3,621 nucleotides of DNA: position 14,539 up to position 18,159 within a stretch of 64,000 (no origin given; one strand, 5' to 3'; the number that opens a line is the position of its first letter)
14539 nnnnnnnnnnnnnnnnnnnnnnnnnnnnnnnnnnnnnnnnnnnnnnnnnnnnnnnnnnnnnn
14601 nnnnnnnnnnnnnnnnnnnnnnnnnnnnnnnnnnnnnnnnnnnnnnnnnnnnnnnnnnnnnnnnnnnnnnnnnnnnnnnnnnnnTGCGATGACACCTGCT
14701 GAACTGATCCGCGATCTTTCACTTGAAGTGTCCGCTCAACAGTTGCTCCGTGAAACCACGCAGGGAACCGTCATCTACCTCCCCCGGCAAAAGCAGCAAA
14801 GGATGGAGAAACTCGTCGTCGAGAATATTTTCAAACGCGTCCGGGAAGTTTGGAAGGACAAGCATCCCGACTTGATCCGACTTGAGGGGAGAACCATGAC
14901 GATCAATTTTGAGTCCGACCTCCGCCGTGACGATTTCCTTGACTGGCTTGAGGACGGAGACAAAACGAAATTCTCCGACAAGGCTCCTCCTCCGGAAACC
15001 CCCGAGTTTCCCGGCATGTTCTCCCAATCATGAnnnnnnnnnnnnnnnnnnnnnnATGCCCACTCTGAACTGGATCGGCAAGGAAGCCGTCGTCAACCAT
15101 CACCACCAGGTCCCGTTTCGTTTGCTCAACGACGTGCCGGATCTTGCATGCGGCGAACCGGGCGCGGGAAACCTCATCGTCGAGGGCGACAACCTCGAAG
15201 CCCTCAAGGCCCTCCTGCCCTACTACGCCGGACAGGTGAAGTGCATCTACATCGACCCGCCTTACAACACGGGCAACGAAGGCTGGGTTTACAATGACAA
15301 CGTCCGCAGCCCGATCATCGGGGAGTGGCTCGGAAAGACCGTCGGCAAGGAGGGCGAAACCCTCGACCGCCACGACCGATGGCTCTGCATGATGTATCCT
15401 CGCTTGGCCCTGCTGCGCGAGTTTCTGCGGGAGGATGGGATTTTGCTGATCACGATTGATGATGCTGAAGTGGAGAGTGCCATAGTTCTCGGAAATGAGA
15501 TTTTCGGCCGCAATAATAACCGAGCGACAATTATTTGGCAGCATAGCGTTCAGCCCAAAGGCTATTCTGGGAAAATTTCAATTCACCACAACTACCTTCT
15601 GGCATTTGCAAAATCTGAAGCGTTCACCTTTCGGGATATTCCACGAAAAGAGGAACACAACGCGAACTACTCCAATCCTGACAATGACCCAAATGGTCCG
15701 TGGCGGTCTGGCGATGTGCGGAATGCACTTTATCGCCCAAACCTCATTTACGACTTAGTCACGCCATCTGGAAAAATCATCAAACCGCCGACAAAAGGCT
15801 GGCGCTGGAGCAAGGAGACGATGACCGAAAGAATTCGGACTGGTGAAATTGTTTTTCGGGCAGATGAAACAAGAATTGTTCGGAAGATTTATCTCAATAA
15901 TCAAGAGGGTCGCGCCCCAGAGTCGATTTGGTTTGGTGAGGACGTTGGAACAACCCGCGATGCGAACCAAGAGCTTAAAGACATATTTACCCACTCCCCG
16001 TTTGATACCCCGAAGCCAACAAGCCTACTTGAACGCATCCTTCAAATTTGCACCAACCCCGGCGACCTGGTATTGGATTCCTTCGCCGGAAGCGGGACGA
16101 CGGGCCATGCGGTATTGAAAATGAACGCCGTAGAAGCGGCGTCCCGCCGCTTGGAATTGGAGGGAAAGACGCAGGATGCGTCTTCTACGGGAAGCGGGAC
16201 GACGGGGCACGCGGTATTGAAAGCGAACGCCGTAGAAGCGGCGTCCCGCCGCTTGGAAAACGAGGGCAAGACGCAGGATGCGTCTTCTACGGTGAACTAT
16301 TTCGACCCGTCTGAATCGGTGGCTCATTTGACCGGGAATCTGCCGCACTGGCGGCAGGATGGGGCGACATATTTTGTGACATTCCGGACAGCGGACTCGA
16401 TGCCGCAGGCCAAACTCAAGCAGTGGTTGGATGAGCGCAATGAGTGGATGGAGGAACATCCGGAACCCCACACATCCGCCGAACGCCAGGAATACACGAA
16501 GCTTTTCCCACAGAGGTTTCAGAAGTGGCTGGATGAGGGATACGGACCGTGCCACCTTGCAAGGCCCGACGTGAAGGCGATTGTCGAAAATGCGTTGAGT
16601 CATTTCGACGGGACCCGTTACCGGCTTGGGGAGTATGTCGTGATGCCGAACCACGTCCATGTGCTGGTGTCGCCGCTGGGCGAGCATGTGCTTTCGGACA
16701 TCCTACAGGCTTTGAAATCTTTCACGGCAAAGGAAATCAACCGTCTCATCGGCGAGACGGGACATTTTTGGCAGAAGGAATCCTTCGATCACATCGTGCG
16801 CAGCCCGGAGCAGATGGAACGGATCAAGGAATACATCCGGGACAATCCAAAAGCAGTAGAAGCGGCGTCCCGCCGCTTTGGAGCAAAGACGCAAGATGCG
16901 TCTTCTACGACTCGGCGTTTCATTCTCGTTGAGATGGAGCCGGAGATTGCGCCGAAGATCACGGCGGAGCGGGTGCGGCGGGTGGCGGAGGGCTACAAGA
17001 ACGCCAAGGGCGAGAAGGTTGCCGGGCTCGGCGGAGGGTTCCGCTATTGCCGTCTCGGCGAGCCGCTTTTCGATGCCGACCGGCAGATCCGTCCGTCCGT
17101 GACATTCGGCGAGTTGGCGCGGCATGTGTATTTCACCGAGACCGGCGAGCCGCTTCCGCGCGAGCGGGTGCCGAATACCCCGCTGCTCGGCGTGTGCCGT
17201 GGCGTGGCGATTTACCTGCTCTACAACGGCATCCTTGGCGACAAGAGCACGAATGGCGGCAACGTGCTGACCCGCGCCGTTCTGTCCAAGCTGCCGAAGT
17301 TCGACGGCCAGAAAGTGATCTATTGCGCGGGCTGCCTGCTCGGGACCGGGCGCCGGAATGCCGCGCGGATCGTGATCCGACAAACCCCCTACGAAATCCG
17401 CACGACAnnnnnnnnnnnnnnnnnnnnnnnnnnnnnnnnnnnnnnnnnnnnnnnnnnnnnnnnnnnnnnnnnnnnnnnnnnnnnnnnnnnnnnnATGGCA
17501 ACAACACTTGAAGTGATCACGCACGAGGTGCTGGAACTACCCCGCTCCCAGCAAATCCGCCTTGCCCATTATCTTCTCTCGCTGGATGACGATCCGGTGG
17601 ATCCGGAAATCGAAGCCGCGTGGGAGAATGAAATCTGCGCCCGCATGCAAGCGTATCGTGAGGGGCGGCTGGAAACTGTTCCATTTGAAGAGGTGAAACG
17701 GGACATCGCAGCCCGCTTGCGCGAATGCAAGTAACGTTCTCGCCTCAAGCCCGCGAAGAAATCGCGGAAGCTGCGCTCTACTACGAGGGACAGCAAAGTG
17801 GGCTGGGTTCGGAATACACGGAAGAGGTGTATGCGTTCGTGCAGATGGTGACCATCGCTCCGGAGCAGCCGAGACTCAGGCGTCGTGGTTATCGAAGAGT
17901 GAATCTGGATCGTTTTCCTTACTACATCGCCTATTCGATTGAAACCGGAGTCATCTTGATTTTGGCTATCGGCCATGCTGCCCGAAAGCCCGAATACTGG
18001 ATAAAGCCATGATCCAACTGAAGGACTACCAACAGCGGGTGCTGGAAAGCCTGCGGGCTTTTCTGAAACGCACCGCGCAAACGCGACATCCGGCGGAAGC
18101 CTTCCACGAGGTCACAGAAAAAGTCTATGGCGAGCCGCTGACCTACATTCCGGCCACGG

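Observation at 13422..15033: Two tightly coupled ORFs of unknown function lead the R-M operon: candidate new defence or control components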

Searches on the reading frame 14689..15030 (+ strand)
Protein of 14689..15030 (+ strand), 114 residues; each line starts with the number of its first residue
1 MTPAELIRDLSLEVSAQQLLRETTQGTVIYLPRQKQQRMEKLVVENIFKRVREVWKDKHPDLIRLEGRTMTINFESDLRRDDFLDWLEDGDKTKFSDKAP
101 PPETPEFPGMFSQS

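Call 4: search_protein_families(library=padloc, proteins=[window:14689-15030:+], max_evalue=0.1)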
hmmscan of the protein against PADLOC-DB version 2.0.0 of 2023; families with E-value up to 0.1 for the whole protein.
window:14689-15030:+ (114 aa): 0 families

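Call 5: search_protein_families(library=ncbifam, proteins=[window:14689-15030:+], max_evalue=0.1)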
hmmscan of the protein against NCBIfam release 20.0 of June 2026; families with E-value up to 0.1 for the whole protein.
window:14689-15030:+ (114 aa): 0 families

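Call 6: search_protein_families(library=pfam, proteins=[window:14689-15030:+], max_evalue=1)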
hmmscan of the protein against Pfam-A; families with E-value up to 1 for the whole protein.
window:14689-15030:+ (114 aa): 0 families

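Call 7: search_protein_families(library=phrogs, proteins=[window:14689-15030:+], max_evalue=1)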
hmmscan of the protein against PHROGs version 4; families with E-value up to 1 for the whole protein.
window:14689-15030:+ (114 aa): 0 families

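Call 11: search_solved_structures(query=window:14689-15030:+, max_evalue=10)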
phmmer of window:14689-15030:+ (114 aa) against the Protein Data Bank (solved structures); distinct sequences matched with E-value up to 10: 4.
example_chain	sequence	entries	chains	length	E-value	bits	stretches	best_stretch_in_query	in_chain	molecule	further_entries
5niq_A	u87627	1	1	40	0.58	13.4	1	72-103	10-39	Exendin-4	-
4h5s_A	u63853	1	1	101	0.62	13.3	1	59-103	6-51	Cytotoxic and regulatory T-cell molecule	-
3rbg_A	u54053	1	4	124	1.2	12.4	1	59-101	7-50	Cytotoxic and regulatory T-cell molecule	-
3hst_B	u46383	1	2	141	1.6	12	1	41-87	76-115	Protein Rv2228c/MT2287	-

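Call 15: find_homologous_proteins(query=window:14689-15030:+)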
Query window:14689-15030:+ (114 aa): 2 proteins with E <= 0.001 among 3 candidates.
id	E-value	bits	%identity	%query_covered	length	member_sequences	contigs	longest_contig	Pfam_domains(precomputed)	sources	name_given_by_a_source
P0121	2.1e-69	248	100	100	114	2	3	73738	-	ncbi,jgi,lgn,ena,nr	ncbi:MAG: hypothetical protein WC076_00715 [Terrimicrobiaceae bacterium]|jgi:hypothetical protein|nr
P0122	7.0e-5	41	92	21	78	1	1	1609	-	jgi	-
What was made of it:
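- Checked: The identical 114-aa protein is also recorded from an NCBI Terrimicrobiaceae genome (call 15).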

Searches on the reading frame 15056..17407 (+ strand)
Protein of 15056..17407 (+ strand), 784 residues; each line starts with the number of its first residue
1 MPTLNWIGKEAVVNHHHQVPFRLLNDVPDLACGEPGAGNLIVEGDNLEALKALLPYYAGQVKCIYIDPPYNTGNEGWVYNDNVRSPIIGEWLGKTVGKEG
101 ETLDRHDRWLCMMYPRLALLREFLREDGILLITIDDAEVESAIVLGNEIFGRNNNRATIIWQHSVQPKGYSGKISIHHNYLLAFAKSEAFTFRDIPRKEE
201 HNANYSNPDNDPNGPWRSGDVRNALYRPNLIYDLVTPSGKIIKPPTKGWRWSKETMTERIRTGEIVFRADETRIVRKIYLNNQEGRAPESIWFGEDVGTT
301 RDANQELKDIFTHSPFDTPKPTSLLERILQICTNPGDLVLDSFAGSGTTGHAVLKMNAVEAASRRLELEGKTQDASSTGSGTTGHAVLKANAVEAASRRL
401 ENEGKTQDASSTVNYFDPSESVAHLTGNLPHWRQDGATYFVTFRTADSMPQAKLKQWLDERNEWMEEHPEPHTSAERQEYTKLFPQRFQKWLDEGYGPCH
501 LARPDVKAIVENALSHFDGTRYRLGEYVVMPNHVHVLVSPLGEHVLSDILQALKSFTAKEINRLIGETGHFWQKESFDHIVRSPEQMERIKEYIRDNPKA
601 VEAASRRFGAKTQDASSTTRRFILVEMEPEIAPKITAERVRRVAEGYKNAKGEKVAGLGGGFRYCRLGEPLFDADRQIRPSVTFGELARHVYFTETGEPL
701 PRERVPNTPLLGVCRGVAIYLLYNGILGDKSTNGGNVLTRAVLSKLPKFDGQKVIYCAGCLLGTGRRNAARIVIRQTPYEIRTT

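Call 4: search_protein_families(library=padloc, proteins=[window:15056-17407:+], max_evalue=0.1)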
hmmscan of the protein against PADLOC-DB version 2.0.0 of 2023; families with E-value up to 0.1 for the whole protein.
window:15056-17407:+ (784 aa): 52 families (the best 25 are shown)
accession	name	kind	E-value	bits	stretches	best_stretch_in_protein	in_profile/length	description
PDLC03644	MTase_III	-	2.5e-186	618.6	2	1-365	1-375/542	Type III methyltransferase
PDLC03640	MTase_III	-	2.6e-103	344.5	4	1-185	1-197/654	Type III methyltransferase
PDLC03634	MTase_III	-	2.1e-98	328.8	1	4-365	60-438/621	Type III methyltransferase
PDLC03641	MTase_III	-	6.3e-76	254.3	1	36-365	102-440/657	Type III methyltransferase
PDLC03637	MTase_III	-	2.6e-71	238.8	1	38-364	121-446/513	Type III methyltransferase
PDLC03636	MTase_III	-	3.2e-70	235.5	2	4-222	9-210/575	Type III methyltransferase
PDLC03642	MTase_III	-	1.2e-49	167.4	1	16-366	60-392/528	Type III methyltransferase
PDLC03639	MTase_III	-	6.6e-48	161.5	2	32-266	81-299/639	Type III methyltransferase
PDLC03635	MTase_III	-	4.3e-38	129.5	3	37-84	217-264/708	Type III methyltransferase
PDLC03638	MTase_III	-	2.4e-34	116.8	1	41-356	383-656/816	Type III methyltransferase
PDLC03646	MTase_III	-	2.7e-34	116.2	2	23-201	459-611/1057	Type III methyltransferase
PDLC03354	MTase_II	-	5.6e-30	102.7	1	41-354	63-359/425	Type II methyltransferase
PDLC03300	MTase_II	-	4.9e-25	86.2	2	35-192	8-169/302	Type II methyltransferase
PDLC03643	MTase_III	-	3.2e-23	80.6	1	113-365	1-260/465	Type III methyltransferase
PDLC03278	MTase_II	-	5.6e-21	73.4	2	47-191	7-126/390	Type II methyltransferase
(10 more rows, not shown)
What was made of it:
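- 15056..17410 (+): Type III mod (784 aa), third gene of the operon. It carries an in-frame REP/RAYT insertion at about 16088-16909. PADLOC MTase_III, E 2.5e-186 (call 4).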

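Call 5: search_protein_families(library=ncbifam, proteins=[window:15056-17407:+], max_evalue=0.1)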
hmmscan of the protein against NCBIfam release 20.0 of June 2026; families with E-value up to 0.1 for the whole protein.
window:15056-17407:+ (784 aa): 6 families
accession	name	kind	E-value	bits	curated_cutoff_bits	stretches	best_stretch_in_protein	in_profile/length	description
NF047646.1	REP_Tyr_transpos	equivalog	5.2e-16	58.8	80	1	516-598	41-131/146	REP-associated tyrosine transposase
NF050803.1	DnaMtaseCcrMCaul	equivalog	4.7e-11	42.2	830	1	307-356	177-226/350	adenine-specific DNA-methyltransferase CcrM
NF008572.0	PRK11524.1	equivalog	5.7e-11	42.1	292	2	317-356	196-235/294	adenine-specific DNA-methyltransferase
NF033573.1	transpos_IS200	equivalog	2.8e-06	27.6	55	1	520-595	45-125/126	IS200/IS605 family transposase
NF010253.0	PRK13699.1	subfamily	0.0028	17.3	244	1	317-356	145-184/226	DNA methyltransferase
TIGR00095.1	TIGR00095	equivalog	0.085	12.5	117.5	0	59-75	123-139/194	16S rRNA (guanine(966)-N(2))-methyltransferase RsmD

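Call 6: search_protein_families(library=pfam, proteins=[window:15056-17407:+], max_evalue=1)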
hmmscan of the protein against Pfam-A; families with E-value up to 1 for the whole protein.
window:15056-17407:+ (784 aa): 4 families
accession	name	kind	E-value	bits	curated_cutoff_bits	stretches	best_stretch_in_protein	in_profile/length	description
PF01555.25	N6_N4_Mtase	-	1.8e-35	123.3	26.7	1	61-357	1-203/221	DNA methylase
PF01797.21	Y1_Tnp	-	7.6e-09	36.2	23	1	521-596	40-120/121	Transposase IS200 like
PF03602.21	Cons_hypoth95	-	0.014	15.5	24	0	55-74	108-127/182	Conserved hypothetical protein 95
PF12123.13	CBD_PlyG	-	0.027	14.6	28.2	1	433-464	11-41/44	PlyG Cell wall binding domain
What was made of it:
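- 15056..17410 (+): Pfam N6_N4_Mtase plus Y1_Tnp (call 6).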

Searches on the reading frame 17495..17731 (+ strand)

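Call 6: search_protein_families(library=pfam, proteins=[window:17495-17731:+], max_evalue=1)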
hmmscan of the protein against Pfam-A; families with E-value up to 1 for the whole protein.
window:17495-17731:+ (79 aa): 2 families
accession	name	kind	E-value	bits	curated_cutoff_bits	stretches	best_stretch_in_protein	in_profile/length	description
PF09720.15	Unstab_antitox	-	2.8e-12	46.9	23.3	1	14-67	1-54/54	Putative addiction module component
PF20695.2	UbiD_N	-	0.12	13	24.3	1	32-68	14-44/78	3-octaprenyl-4-hydroxybenzoate carboxy-lyase N-terminal domain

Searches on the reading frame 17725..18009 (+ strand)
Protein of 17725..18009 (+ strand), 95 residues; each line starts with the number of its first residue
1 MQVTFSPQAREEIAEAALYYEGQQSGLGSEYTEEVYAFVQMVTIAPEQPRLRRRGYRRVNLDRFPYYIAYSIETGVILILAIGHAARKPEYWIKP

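Call 6: search_protein_families(library=pfam, proteins=[window:17725-18009:+], max_evalue=1)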
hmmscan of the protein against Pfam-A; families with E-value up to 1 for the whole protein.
window:17725-18009:+ (95 aa): 1 family
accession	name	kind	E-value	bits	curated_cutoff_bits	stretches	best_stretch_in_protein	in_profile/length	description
PF05016.21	ParE_toxin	-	4.2e-11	43.7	23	1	3-88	1-88/89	ParE toxin of type II toxin-antitoxin system, parDE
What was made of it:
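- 17495..18012 (+): Unstab_antitox/ParE toxin-antitoxin pair between mod and res. Pfam hits (call 6).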
